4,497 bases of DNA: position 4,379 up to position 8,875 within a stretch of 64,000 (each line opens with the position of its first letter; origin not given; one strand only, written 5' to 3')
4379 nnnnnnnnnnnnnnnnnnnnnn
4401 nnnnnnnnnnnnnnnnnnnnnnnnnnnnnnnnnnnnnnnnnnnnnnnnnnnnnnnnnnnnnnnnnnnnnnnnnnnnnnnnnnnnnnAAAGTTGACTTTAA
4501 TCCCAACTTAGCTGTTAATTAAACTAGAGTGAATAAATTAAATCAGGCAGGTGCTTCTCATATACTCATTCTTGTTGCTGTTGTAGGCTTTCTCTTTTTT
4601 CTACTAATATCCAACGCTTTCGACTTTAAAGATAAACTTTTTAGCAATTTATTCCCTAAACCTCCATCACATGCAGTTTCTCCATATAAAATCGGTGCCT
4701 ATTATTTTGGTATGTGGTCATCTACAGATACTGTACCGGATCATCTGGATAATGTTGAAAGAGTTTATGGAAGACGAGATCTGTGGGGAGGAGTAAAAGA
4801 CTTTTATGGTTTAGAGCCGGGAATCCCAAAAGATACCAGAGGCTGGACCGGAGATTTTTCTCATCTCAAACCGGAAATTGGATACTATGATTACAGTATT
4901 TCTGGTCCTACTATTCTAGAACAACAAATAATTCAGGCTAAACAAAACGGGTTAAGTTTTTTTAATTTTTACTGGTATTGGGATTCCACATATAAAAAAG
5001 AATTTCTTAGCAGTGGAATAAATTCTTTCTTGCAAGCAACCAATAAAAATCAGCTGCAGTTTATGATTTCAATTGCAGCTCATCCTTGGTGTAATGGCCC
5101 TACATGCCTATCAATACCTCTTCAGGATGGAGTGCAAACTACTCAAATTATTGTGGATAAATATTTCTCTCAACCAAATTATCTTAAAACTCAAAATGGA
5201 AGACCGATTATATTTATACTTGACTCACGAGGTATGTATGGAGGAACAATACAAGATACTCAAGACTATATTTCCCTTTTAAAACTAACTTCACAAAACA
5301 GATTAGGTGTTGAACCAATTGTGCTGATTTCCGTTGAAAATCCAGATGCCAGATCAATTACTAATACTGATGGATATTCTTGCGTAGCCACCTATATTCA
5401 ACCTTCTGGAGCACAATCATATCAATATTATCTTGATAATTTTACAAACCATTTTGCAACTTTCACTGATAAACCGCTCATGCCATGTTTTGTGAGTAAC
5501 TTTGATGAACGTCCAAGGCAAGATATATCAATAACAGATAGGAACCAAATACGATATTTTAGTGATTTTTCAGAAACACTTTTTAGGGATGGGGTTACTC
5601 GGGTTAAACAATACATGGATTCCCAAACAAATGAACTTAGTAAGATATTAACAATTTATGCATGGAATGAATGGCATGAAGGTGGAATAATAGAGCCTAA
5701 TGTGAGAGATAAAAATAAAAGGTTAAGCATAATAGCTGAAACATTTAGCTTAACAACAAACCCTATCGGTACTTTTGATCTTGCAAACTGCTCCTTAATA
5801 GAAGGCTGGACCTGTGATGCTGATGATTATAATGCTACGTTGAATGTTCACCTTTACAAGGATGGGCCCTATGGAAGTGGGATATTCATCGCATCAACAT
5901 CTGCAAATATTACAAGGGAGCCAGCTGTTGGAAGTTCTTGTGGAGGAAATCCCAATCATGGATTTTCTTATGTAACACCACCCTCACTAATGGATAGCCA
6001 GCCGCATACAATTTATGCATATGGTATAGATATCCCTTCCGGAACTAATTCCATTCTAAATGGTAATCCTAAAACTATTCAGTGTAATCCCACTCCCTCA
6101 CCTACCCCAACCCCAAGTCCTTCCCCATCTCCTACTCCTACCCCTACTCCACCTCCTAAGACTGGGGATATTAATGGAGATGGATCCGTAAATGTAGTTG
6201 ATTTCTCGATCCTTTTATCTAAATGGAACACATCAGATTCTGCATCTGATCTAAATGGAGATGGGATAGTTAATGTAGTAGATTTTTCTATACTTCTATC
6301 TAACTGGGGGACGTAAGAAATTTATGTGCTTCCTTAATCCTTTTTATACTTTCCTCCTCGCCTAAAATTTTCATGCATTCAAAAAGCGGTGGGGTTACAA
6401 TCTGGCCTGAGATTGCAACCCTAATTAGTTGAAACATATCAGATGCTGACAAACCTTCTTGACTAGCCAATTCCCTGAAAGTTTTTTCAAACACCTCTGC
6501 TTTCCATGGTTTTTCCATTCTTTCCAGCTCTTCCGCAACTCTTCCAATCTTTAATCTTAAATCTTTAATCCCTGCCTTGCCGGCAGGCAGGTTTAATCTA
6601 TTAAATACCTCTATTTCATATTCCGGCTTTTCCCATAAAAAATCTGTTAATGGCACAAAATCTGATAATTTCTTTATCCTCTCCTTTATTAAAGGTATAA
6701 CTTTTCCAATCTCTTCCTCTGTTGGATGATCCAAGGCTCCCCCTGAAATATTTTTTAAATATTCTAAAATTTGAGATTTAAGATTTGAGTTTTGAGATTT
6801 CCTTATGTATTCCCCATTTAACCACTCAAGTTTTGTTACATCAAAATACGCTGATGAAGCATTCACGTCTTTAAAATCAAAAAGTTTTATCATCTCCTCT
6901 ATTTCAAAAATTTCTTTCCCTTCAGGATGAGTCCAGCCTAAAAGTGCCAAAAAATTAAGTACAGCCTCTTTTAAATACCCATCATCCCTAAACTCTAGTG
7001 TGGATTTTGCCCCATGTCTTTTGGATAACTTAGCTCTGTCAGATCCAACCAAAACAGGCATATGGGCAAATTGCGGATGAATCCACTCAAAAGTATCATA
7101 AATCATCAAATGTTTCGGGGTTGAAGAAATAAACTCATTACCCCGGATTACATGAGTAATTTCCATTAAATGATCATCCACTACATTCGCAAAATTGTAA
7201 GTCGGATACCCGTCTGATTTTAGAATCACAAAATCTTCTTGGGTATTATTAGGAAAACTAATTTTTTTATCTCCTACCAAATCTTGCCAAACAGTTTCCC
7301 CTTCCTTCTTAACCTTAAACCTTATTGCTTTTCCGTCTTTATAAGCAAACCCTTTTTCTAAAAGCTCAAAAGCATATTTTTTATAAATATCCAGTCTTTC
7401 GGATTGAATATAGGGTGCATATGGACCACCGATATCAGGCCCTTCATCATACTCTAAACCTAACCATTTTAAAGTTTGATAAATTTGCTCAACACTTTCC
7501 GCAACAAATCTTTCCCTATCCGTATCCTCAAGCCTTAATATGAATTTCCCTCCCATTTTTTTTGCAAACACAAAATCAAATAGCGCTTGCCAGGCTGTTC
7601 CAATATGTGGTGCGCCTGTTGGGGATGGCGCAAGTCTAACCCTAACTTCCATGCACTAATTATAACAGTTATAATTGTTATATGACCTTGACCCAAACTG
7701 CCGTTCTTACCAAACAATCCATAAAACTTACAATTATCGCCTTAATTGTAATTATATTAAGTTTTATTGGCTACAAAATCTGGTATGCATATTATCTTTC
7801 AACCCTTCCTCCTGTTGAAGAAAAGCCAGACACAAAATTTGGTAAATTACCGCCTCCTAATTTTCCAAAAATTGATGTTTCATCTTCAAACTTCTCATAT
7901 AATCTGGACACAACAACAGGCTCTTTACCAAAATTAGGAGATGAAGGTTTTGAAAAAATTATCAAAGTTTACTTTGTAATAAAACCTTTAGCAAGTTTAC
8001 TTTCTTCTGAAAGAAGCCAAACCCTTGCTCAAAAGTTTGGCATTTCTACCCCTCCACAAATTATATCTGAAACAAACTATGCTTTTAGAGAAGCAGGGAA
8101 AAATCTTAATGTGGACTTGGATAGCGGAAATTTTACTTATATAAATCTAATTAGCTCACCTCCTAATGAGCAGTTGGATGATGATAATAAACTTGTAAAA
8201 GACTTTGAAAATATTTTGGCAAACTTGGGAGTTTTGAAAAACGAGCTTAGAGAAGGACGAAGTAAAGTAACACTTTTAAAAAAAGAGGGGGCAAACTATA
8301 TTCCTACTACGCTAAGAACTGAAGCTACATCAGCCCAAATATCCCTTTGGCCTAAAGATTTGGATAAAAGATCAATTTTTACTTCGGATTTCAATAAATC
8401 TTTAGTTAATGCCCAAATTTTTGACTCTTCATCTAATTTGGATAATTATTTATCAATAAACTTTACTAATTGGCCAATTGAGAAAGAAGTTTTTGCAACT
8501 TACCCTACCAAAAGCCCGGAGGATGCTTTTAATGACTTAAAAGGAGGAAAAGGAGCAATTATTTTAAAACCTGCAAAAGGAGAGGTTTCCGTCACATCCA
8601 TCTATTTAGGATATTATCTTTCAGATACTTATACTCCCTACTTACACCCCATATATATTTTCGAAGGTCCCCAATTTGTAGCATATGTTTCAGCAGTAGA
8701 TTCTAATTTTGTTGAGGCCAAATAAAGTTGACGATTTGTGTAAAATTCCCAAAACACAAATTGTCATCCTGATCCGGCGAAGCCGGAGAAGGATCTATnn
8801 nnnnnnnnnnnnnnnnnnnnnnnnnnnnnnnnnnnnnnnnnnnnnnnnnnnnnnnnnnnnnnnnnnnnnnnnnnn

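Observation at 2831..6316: Tandem paralogous secreted proteins with type-I dockerin modules and shared signal-anchor, in a genome with no obvious cohesin partner in the window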

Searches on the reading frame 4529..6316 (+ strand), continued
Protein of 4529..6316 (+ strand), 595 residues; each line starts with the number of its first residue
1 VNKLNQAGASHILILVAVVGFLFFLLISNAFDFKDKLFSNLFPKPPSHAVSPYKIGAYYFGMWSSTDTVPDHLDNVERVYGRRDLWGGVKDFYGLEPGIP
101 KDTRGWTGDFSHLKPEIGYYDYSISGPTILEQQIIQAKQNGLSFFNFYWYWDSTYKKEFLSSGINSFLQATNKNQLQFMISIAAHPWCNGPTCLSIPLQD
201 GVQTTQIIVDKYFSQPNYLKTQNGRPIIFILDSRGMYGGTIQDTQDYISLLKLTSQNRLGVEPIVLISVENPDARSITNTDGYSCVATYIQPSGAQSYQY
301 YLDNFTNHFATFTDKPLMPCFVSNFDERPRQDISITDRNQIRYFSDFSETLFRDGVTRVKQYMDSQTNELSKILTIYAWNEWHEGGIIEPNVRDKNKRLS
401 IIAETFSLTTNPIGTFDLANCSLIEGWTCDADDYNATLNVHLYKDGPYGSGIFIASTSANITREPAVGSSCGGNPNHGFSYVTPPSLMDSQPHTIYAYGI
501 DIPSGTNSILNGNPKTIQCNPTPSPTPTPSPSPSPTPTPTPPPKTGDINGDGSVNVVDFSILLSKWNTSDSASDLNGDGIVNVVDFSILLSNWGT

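Call 79: search_solved_structures(query=A1, max_evalue=0.001, show_alignments=2)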
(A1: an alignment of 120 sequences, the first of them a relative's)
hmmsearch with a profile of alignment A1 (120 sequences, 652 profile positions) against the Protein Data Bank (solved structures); distinct sequences matched with E-value up to 0.001: 7.
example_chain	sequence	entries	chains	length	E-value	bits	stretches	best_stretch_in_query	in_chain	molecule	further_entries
4acy_A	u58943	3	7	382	5.8e-07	31.9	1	293-494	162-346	ENDO-ALPHA-MANNOSIDASE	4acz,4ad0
4acz_B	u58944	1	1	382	5.8e-07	31.9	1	293-494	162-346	ENDO-ALPHA-MANNOSIDASE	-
4ad1_A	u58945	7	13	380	2.1e-05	26.8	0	469-488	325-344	GLYCOSYL HYDROLASE FAMILY 71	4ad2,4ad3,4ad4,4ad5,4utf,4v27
5lyr_A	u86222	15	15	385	2.2e-05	26.7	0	469-488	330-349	Glycosyl hydrolase family 71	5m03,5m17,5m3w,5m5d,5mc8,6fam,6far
4v28_A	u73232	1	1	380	0.00026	23.1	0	469-488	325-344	GLYCOSYL HYDROLASE FAMILY 71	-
5mel_A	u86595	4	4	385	0.00028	23.1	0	469-488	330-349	Glycosyl hydrolase family 71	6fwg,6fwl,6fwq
6fwo_A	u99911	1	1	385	0.00085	21.5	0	213-329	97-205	Glycosyl hydrolase family 71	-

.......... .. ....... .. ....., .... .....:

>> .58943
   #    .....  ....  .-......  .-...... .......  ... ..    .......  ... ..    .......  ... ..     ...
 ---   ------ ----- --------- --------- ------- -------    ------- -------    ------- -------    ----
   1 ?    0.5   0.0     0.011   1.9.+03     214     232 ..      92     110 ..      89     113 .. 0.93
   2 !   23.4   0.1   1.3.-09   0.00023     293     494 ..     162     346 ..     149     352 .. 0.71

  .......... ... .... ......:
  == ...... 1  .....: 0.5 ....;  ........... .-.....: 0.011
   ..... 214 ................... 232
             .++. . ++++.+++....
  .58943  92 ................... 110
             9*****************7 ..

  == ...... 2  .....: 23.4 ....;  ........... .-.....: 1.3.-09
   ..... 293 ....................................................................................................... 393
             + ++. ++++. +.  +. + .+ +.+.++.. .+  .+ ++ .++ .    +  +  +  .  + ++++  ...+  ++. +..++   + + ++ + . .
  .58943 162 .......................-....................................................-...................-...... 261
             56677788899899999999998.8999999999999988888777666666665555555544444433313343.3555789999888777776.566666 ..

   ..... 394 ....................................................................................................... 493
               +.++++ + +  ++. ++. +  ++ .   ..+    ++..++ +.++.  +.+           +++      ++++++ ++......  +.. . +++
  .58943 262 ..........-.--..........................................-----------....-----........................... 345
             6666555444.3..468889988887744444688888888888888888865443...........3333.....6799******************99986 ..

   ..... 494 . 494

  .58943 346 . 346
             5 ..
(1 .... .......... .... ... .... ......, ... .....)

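Call 81: find_encoding_contigs(protein=P0005, flank=10000, max_places=2)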
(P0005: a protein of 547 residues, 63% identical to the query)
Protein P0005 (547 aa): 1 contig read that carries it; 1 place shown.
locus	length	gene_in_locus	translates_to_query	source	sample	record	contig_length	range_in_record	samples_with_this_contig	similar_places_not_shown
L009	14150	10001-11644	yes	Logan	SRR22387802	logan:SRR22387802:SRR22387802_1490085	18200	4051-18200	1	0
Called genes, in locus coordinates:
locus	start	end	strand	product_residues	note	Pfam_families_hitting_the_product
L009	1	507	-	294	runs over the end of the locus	-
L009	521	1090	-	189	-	PF01928:CYTH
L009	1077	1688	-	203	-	PF01227:GTP_cyclohydroI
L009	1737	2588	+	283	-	-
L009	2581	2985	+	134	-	PF00293:NUDIX, PF14815:NUDIX_4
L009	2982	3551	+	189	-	PF13238:AAA_18 (faint), PF13207:AAA_17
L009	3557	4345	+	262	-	PF00696:AA_kinase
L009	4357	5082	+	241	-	PF00882:Zn_dep_PLPC (weak)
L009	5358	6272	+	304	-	-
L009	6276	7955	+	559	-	PF01011:PQQ (faint), PF13360:PQQ_2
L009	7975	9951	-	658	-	PF26549:Tricorn_N (faint)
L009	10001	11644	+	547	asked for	PF14307:Glyco_tran_WbsX, PF16317:Glyco_hydro_99, PF14307:Glyco_tran_WbsX, PF18885:DUF5648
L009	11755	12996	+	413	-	PF13415:Beta-prop_FBX42 (weak), PF24681:Kelch_KLHDC2_KLHL20_DRC7 (weak), PF24981:Beta-prop_ATRN-LZTR1 (weak)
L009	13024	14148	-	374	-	?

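Call 91: search_protein_families(library=ncbifam, proteins=[window:4529-6316:+], max_evalue=0.1)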
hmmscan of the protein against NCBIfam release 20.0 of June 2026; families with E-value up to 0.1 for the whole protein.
window:4529-6316:+ (595 aa): 4 families
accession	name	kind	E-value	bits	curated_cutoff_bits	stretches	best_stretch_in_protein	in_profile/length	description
NF041540.1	dockerin_GC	domain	2.8e-06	27.6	29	1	547-593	4-63/67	GC-type dockerin domain-anchored protein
NF037973.1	metallo_SslE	exception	0.0014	16.1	3000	1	504-545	40-91/1519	lipoprotein metalloprotease SslE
NF052345.1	S_layer_anammox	exception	0.013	12.9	1400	1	519-550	1284-1317/1596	Kustd1514 family S-layer glycoprotein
NF033845.1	MSCRAMM_ClfB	exception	0.02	12.8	999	1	516-574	553-607/871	MSCRAMM family adhesin clumping factor ClfB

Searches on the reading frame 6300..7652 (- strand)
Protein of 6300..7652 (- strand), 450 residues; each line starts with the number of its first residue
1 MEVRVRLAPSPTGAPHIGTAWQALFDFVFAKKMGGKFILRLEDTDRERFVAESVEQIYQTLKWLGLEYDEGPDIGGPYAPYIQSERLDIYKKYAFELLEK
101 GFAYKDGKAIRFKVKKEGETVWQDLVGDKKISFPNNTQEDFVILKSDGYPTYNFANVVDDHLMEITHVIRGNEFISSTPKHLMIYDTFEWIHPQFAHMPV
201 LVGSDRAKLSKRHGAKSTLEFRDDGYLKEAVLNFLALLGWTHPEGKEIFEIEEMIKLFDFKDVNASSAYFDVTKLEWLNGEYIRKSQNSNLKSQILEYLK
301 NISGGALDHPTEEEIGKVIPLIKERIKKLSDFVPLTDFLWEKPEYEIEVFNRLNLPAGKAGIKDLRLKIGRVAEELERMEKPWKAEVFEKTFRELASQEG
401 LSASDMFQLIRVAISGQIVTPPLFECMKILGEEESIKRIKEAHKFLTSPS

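Call 16: list_cluster_members(proteins=[P0001, P0004, window:6300-7652:-])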
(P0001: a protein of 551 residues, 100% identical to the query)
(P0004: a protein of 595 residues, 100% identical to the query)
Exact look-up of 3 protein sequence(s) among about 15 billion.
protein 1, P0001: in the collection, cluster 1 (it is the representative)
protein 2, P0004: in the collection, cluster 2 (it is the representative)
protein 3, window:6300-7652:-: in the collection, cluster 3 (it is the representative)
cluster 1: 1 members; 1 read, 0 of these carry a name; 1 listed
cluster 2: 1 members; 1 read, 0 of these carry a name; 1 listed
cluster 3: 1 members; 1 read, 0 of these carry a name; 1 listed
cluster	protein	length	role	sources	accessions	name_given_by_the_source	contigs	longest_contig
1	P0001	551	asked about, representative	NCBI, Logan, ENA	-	-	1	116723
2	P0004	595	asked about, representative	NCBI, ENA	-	-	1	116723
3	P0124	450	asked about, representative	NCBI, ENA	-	-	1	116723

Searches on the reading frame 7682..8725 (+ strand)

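Call 3: search_protein_families(library=pfam, proteins=[window:7682-8725:+], max_evalue=0.1)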
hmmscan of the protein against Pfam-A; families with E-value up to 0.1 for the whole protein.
window:7682-8725:+ (347 aa): 1 family
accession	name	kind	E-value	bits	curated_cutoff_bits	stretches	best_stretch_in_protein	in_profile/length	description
PF05983.16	Med7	-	0.088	13.4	25.8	0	55-198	53-160/189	MED7 protein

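Call 90: search_protein_families(library=pfam, proteins=[window:7682-8725:+], max_evalue=10)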
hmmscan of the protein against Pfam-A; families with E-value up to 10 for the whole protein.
window:7682-8725:+ (347 aa): 1 family
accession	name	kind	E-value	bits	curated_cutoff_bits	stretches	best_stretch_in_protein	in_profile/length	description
PF05983.16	Med7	-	0.088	13.4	25.8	1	55-198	53-160/189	MED7 protein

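Call 91: search_protein_families(library=ncbifam, proteins=[window:7682-8725:+], max_evalue=0.1)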
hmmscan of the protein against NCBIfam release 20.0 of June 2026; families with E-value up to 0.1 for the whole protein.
window:7682-8725:+ (347 aa): 0 families
